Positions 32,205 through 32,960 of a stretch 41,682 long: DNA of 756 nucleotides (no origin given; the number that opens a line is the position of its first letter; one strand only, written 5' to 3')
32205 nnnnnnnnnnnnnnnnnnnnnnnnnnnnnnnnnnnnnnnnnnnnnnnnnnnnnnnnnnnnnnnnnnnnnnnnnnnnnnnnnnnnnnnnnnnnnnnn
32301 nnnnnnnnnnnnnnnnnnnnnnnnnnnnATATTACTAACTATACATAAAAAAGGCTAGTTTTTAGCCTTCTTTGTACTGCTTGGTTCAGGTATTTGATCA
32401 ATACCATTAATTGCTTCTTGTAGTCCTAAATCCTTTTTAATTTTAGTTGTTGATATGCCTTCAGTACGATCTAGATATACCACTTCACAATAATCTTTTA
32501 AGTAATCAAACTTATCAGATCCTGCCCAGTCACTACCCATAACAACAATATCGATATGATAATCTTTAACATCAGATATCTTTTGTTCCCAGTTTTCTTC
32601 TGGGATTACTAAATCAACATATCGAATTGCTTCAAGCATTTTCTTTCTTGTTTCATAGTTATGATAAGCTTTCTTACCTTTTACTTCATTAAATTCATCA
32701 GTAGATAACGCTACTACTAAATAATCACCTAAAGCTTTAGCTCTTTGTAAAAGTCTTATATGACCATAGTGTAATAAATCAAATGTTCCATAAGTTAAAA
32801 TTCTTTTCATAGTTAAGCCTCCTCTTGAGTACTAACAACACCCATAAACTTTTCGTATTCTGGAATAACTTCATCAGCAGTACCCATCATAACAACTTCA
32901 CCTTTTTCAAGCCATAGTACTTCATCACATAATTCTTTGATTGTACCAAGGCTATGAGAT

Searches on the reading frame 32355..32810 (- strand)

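Call 58: search_protein_families(library=pfam, proteins=[window:32355-32810:-], max_evalue=0.01)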
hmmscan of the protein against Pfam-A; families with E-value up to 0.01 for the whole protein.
window:32355-32810:- (151 aa): 2 families
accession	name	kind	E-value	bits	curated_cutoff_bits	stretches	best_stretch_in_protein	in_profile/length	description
PF01467.32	CTP_transf_like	-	1.4e-26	93.8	21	1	5-126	1-132/133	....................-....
PF06574.18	FAD_syn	-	0.0032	17.7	27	0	3-29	8-34/158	FAD synthetase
